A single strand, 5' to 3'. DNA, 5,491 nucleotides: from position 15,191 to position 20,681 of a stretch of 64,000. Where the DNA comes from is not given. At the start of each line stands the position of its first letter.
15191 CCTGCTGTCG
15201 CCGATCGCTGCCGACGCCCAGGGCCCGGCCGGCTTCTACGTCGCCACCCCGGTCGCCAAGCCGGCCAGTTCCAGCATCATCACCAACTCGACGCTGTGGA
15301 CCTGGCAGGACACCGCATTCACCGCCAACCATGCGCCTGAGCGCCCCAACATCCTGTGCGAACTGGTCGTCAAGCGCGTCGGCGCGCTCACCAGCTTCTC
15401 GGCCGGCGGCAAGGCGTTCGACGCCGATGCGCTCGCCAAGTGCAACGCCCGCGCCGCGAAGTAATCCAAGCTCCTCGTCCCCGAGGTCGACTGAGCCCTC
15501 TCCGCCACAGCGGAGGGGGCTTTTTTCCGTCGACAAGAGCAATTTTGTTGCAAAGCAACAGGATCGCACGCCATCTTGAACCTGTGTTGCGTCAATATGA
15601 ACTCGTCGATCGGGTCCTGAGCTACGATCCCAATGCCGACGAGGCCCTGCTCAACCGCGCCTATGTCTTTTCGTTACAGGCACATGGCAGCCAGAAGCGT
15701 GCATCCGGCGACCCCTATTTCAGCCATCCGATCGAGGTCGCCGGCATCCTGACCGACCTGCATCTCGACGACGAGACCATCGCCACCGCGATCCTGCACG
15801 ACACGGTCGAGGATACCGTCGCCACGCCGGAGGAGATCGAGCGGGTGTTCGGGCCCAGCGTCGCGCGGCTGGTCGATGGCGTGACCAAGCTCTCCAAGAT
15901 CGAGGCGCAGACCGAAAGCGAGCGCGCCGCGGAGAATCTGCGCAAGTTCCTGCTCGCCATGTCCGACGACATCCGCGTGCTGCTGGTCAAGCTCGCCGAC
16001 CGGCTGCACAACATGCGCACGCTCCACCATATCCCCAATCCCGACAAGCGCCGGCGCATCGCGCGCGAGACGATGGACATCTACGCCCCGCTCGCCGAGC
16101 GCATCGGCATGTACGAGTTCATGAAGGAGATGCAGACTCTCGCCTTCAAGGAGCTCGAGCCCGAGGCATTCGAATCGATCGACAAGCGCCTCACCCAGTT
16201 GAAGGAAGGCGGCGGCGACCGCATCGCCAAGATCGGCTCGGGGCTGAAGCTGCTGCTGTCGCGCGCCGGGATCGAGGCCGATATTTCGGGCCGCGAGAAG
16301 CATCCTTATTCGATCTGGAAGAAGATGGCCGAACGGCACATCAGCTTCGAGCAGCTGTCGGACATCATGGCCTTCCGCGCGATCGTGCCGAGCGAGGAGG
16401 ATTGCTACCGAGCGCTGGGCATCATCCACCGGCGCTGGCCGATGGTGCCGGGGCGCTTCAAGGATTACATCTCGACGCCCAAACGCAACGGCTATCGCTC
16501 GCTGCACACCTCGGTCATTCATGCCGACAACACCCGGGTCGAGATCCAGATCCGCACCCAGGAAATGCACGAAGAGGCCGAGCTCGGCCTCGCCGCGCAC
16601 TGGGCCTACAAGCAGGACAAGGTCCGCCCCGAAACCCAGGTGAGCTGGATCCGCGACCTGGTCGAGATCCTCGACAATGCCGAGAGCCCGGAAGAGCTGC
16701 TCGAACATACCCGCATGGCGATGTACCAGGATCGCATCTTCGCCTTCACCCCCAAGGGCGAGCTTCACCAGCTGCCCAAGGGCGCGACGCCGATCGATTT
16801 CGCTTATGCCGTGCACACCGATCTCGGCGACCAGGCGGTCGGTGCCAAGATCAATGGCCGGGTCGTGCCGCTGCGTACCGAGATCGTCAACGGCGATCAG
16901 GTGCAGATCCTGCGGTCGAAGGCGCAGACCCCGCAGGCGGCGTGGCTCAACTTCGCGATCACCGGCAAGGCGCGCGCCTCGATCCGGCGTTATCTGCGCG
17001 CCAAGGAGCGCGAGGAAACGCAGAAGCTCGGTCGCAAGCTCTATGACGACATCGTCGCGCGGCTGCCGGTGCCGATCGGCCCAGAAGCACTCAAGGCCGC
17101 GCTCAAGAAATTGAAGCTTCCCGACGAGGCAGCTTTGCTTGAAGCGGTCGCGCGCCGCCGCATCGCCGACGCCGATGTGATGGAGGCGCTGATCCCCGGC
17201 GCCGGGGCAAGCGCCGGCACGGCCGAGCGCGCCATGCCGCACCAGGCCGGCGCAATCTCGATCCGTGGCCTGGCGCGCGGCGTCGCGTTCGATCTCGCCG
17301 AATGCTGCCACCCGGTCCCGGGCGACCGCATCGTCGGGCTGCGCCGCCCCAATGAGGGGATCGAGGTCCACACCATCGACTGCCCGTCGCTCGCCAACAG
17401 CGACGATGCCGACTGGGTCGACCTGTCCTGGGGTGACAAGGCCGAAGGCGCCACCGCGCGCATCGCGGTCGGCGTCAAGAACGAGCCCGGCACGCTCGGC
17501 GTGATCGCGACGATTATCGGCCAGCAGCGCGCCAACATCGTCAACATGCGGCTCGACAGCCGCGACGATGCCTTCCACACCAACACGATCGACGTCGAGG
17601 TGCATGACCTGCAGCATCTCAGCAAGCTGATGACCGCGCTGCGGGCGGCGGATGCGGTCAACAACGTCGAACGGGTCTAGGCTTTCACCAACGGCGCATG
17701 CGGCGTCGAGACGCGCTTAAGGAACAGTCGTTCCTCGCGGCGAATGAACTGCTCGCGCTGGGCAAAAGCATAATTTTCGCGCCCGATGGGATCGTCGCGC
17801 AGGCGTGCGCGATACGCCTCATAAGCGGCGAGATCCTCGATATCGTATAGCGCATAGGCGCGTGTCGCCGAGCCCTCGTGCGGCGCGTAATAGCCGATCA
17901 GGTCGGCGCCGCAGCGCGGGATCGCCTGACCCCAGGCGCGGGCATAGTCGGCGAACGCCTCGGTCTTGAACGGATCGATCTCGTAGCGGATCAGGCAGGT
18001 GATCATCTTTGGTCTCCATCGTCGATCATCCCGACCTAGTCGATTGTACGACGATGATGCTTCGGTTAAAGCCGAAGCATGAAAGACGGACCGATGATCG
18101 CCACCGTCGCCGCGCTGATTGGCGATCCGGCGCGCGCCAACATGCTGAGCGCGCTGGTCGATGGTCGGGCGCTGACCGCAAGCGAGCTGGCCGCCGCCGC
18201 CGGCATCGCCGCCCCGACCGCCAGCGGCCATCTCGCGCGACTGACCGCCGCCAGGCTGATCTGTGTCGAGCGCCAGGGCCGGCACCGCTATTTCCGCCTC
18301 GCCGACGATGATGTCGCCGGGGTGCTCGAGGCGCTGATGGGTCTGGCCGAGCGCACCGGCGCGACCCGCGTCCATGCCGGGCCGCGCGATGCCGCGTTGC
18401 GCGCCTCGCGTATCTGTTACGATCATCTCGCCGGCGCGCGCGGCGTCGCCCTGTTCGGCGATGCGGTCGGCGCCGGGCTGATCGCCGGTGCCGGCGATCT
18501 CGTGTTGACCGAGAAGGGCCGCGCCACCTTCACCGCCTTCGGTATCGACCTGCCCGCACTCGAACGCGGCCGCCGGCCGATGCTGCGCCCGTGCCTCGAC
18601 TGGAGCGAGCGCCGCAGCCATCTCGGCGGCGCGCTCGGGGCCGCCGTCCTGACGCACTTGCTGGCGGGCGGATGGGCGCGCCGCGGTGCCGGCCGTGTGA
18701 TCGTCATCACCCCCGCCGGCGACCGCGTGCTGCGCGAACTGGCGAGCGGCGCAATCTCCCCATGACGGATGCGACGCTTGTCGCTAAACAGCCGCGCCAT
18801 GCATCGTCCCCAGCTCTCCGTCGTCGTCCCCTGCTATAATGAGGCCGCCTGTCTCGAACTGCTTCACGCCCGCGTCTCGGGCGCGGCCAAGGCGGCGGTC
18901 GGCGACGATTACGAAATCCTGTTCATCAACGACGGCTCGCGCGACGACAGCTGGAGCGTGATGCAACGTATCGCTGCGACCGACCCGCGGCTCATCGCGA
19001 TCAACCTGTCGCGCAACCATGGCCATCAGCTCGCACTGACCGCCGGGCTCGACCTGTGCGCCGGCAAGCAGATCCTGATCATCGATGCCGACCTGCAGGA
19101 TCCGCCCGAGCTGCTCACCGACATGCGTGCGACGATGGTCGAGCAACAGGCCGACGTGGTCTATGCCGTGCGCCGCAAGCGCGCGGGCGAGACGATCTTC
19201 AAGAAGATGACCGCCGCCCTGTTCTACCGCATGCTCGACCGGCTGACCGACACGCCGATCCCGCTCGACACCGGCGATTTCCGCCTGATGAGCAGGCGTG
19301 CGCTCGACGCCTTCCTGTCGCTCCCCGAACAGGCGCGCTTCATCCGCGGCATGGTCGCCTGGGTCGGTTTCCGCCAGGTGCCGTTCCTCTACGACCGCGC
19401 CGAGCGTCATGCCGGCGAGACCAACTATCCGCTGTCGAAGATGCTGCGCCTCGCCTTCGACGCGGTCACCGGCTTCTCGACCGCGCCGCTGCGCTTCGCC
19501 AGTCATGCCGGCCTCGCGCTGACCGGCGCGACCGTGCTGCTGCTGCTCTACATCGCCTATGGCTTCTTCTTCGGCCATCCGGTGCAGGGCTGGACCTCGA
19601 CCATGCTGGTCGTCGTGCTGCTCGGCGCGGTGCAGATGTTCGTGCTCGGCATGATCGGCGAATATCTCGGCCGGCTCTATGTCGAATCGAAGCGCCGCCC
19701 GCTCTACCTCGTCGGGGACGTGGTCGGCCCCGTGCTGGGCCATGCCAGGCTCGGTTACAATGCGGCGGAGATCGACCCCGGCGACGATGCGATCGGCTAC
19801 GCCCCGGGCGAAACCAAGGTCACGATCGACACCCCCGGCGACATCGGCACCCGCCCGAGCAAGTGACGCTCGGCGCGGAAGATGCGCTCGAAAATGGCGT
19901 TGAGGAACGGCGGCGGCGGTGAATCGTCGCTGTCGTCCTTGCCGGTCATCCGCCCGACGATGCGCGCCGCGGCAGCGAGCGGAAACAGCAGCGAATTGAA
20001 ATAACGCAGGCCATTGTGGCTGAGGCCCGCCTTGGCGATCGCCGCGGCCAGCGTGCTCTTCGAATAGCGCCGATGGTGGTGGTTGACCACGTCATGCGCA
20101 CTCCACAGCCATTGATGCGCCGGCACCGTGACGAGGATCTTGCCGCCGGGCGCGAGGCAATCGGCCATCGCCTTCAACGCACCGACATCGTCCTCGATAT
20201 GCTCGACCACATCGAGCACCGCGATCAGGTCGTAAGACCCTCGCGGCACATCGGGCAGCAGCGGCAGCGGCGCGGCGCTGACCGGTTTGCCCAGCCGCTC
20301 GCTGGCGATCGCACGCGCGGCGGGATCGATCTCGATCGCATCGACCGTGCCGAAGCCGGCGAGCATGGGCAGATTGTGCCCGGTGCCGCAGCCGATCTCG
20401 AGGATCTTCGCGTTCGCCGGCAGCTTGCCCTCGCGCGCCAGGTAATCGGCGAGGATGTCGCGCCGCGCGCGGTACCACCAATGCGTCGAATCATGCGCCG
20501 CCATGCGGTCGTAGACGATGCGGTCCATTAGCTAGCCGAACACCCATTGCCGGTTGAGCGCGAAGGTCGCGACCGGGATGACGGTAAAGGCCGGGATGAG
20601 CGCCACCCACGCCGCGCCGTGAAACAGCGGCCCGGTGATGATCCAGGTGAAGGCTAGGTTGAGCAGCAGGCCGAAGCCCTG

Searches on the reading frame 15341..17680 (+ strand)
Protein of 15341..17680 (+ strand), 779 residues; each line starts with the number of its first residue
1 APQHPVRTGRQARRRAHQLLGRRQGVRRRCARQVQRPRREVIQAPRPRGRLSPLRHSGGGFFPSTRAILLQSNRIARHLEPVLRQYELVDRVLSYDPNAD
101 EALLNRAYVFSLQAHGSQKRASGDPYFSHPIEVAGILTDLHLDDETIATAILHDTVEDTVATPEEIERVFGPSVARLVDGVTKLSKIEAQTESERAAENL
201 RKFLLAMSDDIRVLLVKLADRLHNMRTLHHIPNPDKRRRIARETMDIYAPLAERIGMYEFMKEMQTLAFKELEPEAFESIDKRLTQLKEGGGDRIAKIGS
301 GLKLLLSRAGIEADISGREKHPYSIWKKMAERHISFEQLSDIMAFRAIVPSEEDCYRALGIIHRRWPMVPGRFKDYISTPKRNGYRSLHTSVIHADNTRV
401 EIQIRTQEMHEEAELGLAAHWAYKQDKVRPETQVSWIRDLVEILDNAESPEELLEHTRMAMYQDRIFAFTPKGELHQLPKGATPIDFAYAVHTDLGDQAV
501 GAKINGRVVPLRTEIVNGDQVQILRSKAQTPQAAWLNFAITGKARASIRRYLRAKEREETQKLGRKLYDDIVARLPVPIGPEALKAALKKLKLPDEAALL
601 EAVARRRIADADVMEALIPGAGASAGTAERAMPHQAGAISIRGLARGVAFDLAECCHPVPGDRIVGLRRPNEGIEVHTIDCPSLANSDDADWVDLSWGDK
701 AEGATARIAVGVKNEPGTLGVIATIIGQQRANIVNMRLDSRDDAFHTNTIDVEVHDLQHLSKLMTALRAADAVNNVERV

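Call 75: search_protein_families(library=pfam, proteins=[window:15341-17680:+], max_evalue=0.00001)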
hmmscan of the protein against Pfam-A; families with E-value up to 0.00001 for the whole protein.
window:15341-17680:+ (779 aa): 6 families
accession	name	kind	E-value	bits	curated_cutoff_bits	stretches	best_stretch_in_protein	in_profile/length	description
PF13328.12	HD_4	-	3.3e-51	173.5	27.2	1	107-257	1-155/156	HD domain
PF04607.23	RelA_SpoT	-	7e-42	142.7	27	1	317-427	1-112/113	Region found in RelA / SpoT proteins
PF19296.4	RelA_AH_RIS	-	3.3e-25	89.7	23.8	2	537-625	2-90/185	RelA/SpoT, AH and RIS domains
PF02824.27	TGS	-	1.4e-21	76.7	22.2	1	466-524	1-59/60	TGS domain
PF13291.12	ACT_4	-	1.9e-15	57.7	27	1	705-778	6-80/80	ACT domain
PF01966.28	HD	-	1.1e-10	42.2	22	1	126-225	1-116/116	HD domain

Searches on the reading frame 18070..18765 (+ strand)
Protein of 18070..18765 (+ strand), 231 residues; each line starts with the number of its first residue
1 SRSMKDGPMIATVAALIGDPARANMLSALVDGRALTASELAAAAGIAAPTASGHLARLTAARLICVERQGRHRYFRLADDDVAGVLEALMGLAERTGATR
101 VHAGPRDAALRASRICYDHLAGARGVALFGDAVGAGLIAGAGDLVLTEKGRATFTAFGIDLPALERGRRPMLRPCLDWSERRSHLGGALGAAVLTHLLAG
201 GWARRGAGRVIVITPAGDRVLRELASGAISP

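Call 76: search_protein_families(library=pfam, proteins=[window:18070-18765:+], max_evalue=0.00001)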
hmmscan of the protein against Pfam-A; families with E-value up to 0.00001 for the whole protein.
window:18070-18765:+ (231 aa): 4 families
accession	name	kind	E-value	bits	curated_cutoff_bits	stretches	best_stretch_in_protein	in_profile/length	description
PF12840.13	HTH_20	-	4.1e-08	33.5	27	1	18-64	2-48/51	Helix-turn-helix domain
PF12802.13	MarR_2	-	2.5e-07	31.2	27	1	21-73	6-59/61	MarR family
PF01022.26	HTH_5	-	2.7e-07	30.8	22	1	19-64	1-45/47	Bacterial regulatory protein, arsR family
PF25213.1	HVO_A0261_N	-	4.8e-06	26.8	35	0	12-69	3-57/86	HVO_A0261 N-terminal domain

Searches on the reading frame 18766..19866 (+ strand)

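Call 76: search_protein_families(library=pfam, proteins=[window:18766-19866:+], max_evalue=0.00001)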
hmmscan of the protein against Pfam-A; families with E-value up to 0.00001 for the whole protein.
window:18766-19866:+ (366 aa): 2 families
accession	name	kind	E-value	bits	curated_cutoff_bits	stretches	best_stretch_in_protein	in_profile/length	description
PF00535.33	Glycos_transf_2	-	5.9e-30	104.8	23.3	1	18-181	1-165/168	Glycosyl transferase family 2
PF13641.12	Glyco_tranf_2_3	-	4.2e-08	33.9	27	1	15-189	1-180/230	Glycosyltransferase like family 2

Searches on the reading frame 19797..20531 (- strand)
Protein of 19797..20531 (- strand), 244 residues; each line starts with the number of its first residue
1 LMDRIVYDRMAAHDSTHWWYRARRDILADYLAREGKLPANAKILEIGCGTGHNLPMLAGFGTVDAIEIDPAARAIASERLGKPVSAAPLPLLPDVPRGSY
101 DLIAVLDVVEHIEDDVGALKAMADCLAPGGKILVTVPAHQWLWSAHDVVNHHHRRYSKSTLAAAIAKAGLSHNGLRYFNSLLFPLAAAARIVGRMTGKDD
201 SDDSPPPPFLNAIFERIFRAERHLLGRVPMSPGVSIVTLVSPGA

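Call 76: search_protein_families(library=pfam, proteins=[window:19797-20531:-], max_evalue=0.00001)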
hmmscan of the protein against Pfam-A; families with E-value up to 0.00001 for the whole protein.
window:19797-20531:- (244 aa): 4 families
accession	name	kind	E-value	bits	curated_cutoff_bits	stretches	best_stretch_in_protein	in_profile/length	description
PF13489.12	Methyltransf_23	-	8.4e-21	74.8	27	1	23-170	5-159/164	Methyltransferase domain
PF08241.18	Methyltransf_11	-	3.2e-13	50.5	21.2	1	44-133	1-94/95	Methyltransferase domain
PF08242.18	Methyltransf_12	-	2.1e-12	48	30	1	44-132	1-98/98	Methyltransferase domain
PF13649.12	Methyltransf_25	-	4.9e-10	40.4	27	1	43-130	1-97/97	Methyltransferase domain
